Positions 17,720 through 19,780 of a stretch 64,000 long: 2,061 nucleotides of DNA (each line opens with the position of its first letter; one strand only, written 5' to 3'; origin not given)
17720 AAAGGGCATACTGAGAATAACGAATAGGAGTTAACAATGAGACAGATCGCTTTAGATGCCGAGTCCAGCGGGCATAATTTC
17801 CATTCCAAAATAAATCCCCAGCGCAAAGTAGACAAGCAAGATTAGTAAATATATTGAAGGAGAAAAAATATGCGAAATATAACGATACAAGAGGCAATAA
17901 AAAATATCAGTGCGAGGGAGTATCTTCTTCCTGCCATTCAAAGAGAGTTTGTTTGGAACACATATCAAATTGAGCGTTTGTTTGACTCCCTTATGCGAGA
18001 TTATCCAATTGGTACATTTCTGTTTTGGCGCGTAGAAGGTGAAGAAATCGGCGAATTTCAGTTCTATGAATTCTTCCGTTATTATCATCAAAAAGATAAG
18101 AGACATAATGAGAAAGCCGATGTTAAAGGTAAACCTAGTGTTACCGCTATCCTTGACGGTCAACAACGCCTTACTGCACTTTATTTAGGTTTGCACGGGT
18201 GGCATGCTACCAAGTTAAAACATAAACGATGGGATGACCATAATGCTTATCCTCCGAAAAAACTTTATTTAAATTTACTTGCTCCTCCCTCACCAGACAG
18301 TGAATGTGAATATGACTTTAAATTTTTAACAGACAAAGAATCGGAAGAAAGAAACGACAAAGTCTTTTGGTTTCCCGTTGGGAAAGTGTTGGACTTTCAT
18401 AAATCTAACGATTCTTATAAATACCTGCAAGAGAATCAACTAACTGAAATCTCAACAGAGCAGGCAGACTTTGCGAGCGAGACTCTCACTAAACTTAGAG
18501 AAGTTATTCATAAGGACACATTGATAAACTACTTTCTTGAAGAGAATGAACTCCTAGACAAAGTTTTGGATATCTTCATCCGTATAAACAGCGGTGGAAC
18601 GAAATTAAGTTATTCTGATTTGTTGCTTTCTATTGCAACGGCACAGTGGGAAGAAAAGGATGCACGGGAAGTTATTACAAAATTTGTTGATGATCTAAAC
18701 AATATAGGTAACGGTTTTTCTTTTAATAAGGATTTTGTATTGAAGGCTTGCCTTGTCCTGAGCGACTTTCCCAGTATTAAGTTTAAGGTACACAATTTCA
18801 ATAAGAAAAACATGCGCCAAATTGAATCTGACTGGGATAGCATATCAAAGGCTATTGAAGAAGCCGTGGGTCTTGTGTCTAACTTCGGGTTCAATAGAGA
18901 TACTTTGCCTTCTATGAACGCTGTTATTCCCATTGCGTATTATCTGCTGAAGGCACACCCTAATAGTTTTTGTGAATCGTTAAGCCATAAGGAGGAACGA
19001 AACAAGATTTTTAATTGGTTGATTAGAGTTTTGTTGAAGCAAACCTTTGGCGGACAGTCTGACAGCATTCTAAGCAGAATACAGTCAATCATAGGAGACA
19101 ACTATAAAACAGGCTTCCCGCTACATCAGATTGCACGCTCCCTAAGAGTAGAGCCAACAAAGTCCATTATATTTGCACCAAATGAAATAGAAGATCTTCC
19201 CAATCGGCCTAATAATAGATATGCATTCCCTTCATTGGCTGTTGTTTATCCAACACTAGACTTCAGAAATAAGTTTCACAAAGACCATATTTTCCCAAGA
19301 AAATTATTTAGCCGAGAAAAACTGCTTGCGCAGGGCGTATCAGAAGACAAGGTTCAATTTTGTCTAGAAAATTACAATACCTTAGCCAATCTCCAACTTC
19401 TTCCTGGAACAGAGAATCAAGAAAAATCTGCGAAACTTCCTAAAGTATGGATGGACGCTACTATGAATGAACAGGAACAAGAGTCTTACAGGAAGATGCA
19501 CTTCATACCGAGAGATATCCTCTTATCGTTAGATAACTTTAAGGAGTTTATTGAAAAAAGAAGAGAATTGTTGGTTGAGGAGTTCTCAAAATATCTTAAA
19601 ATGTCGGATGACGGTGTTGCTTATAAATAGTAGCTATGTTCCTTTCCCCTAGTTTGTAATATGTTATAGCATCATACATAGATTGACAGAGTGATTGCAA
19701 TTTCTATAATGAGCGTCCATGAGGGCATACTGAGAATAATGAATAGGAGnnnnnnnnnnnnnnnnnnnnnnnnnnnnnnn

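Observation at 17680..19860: GmrSD-type restriction gene sits as a low-GC cassette inside a dnaQ-like exonuclease gene, bracketed by a duplicated consensus promoter + 5' gene end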

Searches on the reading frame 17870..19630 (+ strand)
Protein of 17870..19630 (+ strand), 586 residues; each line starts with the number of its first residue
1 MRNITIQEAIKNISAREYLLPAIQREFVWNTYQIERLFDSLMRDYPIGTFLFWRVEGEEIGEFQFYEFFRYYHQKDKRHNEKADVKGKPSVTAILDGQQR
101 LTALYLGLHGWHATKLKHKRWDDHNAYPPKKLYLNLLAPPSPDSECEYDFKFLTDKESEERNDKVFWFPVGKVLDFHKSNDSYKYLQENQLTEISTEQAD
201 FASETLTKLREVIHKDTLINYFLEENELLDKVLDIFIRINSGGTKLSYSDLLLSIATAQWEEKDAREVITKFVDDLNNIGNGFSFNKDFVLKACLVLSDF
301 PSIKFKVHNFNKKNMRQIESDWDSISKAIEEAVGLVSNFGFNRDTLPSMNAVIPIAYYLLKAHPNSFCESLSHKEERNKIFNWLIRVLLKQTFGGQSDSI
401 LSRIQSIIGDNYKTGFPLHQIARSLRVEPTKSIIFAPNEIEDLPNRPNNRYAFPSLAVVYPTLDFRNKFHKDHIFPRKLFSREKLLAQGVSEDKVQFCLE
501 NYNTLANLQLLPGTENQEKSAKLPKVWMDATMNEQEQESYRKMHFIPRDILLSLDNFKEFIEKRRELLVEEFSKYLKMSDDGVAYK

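Call 6: search_protein_families(library=pfam, proteins=[window:17870-19630:+], max_evalue=0.01)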
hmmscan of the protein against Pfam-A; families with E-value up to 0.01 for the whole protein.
window:17870-19630:+ (586 aa): 2 families
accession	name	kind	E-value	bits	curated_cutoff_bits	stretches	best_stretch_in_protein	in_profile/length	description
PF03235.19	GmrSD_N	-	1.2e-32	114.1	33.2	1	8-254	3-196/199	GmrSD restriction endonuclease, N-terminal domain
PF07510.16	GmrSD_C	-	0.0023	18.3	23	1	468-570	48-137/138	GmrSD restriction endonucleases, C-terminal domain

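Call 11: find_encoding_contigs(protein=window:17870-19630:+, flank=10000, max_places=10)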
Protein window:17870-19630:+ (586 aa): no gene with exactly this product is on record in the collection.

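Call 24: search_protein_families(library=padloc, proteins=[window:17870-19630:+], max_evalue=0.01)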
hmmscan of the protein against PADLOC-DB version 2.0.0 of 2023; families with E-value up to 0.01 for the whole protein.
window:17870-19630:+ (586 aa): 11 families
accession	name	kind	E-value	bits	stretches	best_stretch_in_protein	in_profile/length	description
PDLC04151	HEC-05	-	3.2e-224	744.1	1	3-578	25-595/600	-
PDLC04150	HEC-05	-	1.6e-145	484.3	1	3-576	7-581/583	-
PDLC04152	HEC-05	-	3.2e-100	334.3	1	5-574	8-560/566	-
PDLC04153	HEC-05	-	1.1e-63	213.4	2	196-570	220-602/621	-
PDLC04709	PDC-M55C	-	1.3e-19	68.3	1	6-577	17-535/554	-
PDLC03877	NsnA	-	3.8e-08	31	2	2-53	49-102/385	-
PDLC04027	PD-T4-2_A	-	1.2e-06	25.9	1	20-48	55-83/363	-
PDLC02792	SspE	-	1.7e-05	21.4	0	19-42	25-48/771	SspE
PDLC04157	HEC-06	-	0.0001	19.1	0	5-42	10-47/558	-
PDLC02785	SspE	-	0.00028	17.3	0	230-288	308-366/785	SspE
PDLC01838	CARF2--CARF_HEPN_CARF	-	0.0016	15.2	1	227-379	248-383/522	-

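Call 32: list_cluster_members(proteins=[P0001, window:17870-19630:+, window:27049-28797:-, window:16460-17488:+, P0017])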
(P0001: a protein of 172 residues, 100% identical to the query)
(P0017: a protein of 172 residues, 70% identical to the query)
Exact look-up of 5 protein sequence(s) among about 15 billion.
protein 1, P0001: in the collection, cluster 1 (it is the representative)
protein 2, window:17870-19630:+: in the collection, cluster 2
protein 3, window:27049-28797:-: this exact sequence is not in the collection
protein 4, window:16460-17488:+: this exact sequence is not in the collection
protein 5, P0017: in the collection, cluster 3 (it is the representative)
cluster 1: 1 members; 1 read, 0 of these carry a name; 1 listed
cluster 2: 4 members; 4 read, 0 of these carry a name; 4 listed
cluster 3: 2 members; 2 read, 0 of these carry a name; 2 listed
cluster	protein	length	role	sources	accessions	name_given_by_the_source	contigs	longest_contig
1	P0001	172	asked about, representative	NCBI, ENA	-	-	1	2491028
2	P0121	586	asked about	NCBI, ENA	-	-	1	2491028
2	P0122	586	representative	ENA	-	-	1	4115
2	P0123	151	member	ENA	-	-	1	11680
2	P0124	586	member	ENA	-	-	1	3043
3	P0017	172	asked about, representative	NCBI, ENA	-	-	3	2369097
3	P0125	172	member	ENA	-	-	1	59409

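Call 33: find_homologous_proteins(query=window:17870-19630:+, max_evalue=1e-30)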
Query window:17870-19630:+ (586 aa): 7937 proteins with E <= 1e-30 among 8000 candidates; the best 120 are listed.
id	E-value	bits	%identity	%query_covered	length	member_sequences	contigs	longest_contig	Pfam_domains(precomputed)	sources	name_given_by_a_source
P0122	0.0e+0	1313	98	100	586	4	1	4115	PF03235.20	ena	-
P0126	0.0e+0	1168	89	100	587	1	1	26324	PF03235.20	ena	-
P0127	2.5e-236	804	89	70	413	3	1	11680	PF03235.20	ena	-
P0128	5.5e-220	750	61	100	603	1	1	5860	PF03235.20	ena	-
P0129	2.7e-217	741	60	98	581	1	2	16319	PF03235.20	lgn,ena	-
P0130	4.9e-211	720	56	98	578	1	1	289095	PF03235.20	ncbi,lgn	-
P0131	3.0e-203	695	57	98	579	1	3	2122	PF03235.20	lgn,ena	-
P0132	9.7e-203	693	57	98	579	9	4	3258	PF03235.20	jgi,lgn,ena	-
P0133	1.4e-202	692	56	98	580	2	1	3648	PF03235.20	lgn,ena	-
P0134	4.0e-202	691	56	98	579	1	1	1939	PF03235.20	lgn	-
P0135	6.2e-202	690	55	98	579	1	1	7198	PF03235.20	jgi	jgi:uncharacterized protein with ParB-like and HNH nuclease domain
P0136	6.5e-202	690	57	98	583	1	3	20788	PF03235.20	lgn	-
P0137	7.4e-202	690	56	98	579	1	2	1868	PF03235.20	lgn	-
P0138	4.9e-201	687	56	98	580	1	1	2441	PF03235.20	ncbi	-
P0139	6.3e-201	687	57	98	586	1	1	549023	PF03235.20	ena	-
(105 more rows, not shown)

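Call 34: find_encoding_contigs(protein=P0128, flank=10000, max_places=4)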
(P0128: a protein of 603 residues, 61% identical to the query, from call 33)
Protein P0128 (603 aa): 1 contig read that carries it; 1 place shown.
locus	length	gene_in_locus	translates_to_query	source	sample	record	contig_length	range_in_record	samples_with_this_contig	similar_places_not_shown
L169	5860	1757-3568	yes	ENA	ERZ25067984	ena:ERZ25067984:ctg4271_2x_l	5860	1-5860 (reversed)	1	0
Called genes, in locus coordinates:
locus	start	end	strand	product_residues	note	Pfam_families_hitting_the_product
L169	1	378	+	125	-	?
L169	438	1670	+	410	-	PF03235:GmrSD_N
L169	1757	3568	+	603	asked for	PF03235:GmrSD_N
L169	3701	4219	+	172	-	PF00929:RNase_T, PF16473:Rv2179c-like (faint)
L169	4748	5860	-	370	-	?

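Call 44: search_protein_families(library=ncbifam, proteins=[window:17870-19630:+], max_evalue=0.001)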
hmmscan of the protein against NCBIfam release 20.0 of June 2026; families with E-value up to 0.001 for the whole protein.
window:17870-19630:+ (586 aa): 0 families

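Call 68: search_solved_structures(query=window:17870-19630:+, max_evalue=0.01, show_alignments=1)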
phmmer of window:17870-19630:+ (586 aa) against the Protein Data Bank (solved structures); distinct sequences matched with E-value up to 0.01: 1.
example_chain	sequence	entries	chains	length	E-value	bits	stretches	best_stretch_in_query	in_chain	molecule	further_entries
7p9k_A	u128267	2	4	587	7e-135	454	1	5-571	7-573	DUF262 domain-containing protein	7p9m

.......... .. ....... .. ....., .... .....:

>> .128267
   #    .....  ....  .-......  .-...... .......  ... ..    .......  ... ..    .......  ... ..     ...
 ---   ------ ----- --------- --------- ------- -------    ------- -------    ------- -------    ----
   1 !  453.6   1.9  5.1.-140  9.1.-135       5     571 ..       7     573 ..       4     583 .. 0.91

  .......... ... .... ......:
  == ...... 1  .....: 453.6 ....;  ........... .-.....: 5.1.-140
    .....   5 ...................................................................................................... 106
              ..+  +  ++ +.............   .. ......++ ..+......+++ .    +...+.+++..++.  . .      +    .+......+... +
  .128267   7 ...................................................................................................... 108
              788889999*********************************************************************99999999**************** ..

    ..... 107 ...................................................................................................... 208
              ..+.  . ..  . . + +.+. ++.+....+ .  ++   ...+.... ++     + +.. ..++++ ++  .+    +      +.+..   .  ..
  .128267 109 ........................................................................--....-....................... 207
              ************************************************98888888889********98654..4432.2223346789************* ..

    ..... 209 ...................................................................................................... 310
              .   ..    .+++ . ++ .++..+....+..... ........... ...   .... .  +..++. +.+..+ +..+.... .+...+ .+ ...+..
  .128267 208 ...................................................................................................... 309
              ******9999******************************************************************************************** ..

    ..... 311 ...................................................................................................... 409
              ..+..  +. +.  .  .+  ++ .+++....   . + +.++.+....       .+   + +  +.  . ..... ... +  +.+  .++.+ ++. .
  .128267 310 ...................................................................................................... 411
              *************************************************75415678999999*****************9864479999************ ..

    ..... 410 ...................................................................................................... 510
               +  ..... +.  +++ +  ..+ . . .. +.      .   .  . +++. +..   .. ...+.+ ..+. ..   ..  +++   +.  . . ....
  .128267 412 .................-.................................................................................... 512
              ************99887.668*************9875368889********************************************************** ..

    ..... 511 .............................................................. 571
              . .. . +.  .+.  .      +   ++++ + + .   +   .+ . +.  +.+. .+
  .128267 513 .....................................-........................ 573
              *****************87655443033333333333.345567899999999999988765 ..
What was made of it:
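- On GmrSD/BrxU type IV restriction enzyme: However, the alignment to BrxU 7P9K runs through residue 571 and pairs DHIFP with DHIYP (call 68).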
